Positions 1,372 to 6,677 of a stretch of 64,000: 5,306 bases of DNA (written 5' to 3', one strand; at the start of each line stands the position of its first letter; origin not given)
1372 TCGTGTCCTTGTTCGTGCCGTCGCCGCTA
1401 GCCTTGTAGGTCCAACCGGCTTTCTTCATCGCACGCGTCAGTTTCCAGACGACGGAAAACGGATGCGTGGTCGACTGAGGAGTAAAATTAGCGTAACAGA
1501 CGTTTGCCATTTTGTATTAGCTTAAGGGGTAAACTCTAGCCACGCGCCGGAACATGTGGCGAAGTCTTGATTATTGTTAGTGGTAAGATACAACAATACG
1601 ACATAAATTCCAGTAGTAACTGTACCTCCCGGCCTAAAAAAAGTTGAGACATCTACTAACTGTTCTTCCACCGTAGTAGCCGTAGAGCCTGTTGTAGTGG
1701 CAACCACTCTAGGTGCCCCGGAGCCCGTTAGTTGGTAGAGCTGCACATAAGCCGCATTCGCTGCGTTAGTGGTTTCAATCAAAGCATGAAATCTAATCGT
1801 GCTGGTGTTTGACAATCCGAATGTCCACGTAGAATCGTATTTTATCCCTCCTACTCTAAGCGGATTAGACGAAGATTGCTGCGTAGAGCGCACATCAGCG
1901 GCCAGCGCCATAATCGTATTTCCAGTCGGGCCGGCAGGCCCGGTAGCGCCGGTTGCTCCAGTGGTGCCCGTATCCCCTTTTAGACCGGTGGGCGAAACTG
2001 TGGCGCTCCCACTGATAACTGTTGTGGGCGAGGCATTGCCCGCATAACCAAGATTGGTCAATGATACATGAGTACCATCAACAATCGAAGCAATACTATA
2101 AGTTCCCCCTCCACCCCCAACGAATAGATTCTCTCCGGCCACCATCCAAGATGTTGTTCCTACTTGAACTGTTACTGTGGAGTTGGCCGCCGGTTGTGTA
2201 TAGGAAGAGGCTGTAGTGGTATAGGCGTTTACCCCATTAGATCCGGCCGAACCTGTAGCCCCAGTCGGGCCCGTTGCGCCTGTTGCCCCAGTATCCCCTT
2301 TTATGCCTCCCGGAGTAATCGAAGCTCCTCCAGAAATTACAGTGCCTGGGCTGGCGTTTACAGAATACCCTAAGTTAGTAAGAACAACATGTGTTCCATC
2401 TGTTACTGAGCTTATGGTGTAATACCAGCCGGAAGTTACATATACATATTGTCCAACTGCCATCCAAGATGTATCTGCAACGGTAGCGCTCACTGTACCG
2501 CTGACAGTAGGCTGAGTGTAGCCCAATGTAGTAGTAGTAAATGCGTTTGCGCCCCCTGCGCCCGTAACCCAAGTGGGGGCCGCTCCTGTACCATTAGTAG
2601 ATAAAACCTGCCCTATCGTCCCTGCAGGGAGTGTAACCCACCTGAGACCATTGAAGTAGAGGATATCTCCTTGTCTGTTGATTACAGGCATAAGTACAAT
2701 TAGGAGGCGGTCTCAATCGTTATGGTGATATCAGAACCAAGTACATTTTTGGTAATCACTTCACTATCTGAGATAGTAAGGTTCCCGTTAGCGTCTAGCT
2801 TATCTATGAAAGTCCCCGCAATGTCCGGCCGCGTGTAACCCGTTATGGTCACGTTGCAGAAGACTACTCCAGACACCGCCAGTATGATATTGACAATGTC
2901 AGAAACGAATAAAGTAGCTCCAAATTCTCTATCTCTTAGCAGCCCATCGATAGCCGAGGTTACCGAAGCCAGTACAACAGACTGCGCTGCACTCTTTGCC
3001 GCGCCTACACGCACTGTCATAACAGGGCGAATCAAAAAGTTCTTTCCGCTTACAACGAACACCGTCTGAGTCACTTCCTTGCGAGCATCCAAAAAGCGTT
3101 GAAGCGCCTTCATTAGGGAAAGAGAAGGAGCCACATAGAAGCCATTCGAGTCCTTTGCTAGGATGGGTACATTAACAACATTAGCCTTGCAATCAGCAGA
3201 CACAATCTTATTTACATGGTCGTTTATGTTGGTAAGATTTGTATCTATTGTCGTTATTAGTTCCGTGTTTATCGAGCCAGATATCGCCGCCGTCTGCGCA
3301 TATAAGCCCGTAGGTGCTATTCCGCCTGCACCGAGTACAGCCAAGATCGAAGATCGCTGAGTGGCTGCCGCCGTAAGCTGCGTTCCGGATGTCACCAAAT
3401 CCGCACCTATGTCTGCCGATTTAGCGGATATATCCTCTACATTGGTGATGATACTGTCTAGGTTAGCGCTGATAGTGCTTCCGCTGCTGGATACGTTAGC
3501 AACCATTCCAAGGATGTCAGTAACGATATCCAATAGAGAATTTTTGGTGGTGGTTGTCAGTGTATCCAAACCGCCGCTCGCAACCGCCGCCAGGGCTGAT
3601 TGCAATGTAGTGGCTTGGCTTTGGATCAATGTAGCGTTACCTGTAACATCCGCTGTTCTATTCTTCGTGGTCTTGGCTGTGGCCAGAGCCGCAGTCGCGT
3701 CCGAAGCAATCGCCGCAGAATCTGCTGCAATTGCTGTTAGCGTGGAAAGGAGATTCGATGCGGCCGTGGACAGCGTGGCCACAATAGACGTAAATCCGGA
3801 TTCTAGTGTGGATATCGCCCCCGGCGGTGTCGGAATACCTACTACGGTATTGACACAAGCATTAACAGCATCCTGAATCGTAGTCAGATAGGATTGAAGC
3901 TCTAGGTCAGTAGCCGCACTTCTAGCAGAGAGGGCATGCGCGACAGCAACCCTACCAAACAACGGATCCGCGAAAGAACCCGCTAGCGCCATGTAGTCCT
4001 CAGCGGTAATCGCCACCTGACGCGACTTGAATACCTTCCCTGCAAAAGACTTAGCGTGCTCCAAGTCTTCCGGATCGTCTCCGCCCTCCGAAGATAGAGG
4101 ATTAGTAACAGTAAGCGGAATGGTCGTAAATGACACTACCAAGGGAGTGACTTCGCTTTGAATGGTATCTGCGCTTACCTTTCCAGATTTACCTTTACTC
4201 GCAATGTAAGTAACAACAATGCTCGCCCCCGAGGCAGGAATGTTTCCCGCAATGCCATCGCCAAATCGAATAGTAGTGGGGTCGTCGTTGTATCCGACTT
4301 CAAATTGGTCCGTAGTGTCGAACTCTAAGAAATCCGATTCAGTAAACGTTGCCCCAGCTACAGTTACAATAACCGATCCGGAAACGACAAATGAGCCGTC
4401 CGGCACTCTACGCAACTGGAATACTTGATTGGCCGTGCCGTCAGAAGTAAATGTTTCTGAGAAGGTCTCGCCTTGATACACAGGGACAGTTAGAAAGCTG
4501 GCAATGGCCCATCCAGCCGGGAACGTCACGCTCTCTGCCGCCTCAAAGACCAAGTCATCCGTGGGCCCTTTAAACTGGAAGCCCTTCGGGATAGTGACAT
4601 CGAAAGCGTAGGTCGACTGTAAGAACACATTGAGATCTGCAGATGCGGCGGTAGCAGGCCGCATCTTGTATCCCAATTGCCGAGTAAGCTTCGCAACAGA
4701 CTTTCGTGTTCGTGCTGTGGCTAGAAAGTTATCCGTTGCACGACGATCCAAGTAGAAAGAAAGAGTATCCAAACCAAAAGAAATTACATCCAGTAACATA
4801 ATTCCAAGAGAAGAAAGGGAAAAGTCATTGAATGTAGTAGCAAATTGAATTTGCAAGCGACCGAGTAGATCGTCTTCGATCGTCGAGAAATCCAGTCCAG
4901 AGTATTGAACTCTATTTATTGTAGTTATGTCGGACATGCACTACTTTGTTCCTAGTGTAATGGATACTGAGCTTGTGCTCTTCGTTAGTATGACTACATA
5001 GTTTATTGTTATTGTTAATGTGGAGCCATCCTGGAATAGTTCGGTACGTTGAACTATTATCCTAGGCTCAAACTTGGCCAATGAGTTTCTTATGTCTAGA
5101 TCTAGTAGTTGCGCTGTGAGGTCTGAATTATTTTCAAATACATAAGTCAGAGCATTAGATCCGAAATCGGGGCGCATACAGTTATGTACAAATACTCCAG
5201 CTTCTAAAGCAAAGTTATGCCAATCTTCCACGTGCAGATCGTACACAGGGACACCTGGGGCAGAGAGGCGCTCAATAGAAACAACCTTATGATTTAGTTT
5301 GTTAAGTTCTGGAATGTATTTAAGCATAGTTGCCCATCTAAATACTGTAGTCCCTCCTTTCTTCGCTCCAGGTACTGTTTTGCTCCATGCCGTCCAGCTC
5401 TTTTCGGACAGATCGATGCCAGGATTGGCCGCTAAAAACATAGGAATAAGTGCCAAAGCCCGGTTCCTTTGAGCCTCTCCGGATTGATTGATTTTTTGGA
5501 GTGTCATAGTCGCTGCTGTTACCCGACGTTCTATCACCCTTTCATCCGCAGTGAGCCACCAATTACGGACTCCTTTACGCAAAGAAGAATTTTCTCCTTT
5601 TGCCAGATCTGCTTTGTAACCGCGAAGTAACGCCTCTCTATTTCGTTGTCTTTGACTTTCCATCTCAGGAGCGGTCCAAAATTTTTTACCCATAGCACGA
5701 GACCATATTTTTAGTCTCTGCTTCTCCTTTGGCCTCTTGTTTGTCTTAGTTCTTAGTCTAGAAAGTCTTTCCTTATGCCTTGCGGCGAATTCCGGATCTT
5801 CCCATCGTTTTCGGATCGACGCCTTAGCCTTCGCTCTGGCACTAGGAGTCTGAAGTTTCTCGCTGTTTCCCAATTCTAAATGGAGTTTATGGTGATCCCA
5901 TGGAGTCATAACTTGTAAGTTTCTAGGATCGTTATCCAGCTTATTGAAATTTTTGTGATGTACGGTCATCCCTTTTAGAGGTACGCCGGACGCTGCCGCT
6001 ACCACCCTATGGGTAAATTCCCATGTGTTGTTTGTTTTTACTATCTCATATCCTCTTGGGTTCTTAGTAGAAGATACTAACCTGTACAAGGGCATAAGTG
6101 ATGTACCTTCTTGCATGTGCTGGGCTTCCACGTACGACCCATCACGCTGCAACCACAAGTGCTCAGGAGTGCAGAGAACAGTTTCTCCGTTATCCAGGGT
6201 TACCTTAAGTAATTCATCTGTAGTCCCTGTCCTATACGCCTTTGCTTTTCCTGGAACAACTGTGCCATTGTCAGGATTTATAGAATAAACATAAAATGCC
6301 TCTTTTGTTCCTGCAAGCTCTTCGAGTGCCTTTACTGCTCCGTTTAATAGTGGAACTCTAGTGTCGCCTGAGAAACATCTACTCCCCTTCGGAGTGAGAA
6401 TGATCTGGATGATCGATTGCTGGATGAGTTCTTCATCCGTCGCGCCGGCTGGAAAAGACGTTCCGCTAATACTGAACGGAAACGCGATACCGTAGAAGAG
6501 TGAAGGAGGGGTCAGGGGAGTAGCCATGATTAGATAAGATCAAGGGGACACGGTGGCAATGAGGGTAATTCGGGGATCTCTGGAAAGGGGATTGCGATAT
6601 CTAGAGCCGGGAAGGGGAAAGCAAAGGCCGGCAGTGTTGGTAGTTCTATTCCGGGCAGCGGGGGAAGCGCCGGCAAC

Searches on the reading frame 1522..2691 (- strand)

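Call 5: search_protein_families(library=pfam, proteins=[window:1522-2691:-], max_evalue=0.01)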
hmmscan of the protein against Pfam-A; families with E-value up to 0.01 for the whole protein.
window:1522-2691:- (389 aa): 1 family
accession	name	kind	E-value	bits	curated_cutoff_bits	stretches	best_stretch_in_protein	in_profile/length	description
PF01391.23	Collagen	-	5.3e-06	26.6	27.2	1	236-257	31-52/60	Collagen triple helix repeat (20 copies)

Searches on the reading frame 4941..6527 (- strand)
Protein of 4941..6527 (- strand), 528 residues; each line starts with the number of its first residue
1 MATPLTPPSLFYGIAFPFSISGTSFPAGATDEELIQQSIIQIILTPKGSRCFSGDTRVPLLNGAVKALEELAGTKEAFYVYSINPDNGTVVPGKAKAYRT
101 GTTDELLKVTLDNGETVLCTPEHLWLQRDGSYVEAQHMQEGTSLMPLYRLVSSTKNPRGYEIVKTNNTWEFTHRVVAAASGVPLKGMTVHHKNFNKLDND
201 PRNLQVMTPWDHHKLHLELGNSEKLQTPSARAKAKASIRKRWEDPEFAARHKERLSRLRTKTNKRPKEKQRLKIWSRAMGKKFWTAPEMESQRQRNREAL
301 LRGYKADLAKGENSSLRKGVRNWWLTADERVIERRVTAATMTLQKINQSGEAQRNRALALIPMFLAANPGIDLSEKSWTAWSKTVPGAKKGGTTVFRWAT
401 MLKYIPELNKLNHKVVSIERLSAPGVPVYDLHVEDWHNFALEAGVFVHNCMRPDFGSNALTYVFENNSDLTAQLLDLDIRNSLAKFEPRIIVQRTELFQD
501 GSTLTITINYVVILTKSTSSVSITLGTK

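Call 3: search_protein_families(library=pfam, proteins=[window:4941-6527:-], max_evalue=0.01)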
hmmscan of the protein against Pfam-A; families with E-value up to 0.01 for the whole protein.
window:4941-6527:- (528 aa): 5 families
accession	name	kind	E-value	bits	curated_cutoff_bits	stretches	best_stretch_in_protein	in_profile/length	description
PF14890.11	Intein_splicing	-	1.6e-16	60.9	35.8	1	59-449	2-155/155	Intein splicing domain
PF04965.19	GPW_gp25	-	1.8e-11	44.1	27.2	1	451-515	24-94/96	Baseplate wedge protein gp25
PF13392.12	HNH_3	-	1.2e-08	34.9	24.8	1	171-212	2-44/46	HNH endonuclease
PF07591.16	PT-HINT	-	0.00097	19.8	27.7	0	413-449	94-136/137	Pretoxin HINT domain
PF01079.26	Hint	-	0.0015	18.6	29.7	1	48-135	10-96/213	Hint module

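Call 45: find_homologous_proteins(query=window:4941-6527:-, max_evalue=0.00001)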
Query window:4941-6527:- (528 aa): 358 proteins with E <= 0.00001 among 8000 candidates; the best 120 are listed. Only proteins of 290 to 924 residues were searched: fused or split forms outside these lengths cannot appear, so this answer is no evidence that the protein stands alone or is whole; find_related_loci, which searches DNA, has no such limit.
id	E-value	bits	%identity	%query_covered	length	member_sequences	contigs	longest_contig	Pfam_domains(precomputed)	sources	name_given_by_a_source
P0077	0.0e+0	1206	100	100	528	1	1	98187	PF04965.20,PF13392.13,PF14890.12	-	-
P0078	2.9e-141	490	45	98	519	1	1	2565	PF04965.20,PF13392.13,PF14890.12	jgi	jgi:phage baseplate assembly protein W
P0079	4.5e-124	433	43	98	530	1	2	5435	PF04965.20,PF14890.12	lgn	-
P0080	2.5e-81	292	49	33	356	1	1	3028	PF04965.20,PF14890.12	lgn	-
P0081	1.6e-68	250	40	40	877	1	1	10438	PF13392.13,PF14890.12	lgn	-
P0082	4.8e-61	225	41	36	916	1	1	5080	PF13392.13,PF01079.26,PF14890.12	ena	-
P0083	4.0e-58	215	37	76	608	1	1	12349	PF00112.30,PF13392.13,PF14890.12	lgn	-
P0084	6.5e-56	208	31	95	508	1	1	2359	PF04965.20,PF13392.13,PF14890.12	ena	-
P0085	1.0e-54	204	32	91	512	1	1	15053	PF04965.20,PF14890.12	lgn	-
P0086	2.4e-54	203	46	41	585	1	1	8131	PF13392.13,PF14890.12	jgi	jgi:hypothetical protein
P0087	1.0e-52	198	37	76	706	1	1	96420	PF13392.13,PF01079.26,PF14890.12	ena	-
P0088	9.8e-52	194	36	78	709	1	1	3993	PF13392.13,PF14890.12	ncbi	-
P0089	1.1e-51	194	37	78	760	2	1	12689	PF13392.13,PF01079.26,PF14890.12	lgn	-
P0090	1.4e-50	191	30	93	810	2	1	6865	PF13392.13,PF07230.17,PF01079.26,PF14890.12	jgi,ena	-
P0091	7.2e-50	188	33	76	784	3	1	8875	PF13155.13,PF03796.22,PF13662.13,PF01079.26,PF14890.12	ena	-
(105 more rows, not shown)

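Call 68: search_protein_families(library=ncbifam, proteins=[window:4941-6527:-], max_evalue=0.01)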
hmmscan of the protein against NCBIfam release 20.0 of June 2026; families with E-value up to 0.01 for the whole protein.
window:4941-6527:- (528 aa): 7 families
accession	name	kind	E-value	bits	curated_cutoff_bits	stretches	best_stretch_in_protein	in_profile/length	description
NF052663.1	RtcB_rel_intein2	exception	1.9e-42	145.9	1050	1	50-451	77-312/626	intein-containing RctB family protein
TIGR01445.1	intein_Nterm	domain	4.3e-10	40.5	24.5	1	51-123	1-79/83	intein N-terminal splicing region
NF005852.0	PRK07773.1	equivalog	1e-05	24.1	780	1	49-131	396-478/886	replicative DNA helicase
TIGR01443.1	intein_Cterm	domain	1.1e-05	25.5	15.6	1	427-450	1-24/24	intein C-terminal splicing region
NF011491.0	PRK14898.1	equivalog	0.0024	16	783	0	412-452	506-546/860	DNA-directed RNA polymerase subunit A''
NF038162.1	RtcB_rel_intein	exception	0.0086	14.1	1150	0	412-450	541-579/961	intein-containing RtcB family protein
NF011302.0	PRK14714.1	equivalog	0.0093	13.5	1791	0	74-152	977-1057/1350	DNA-directed DNA polymerase II large subunit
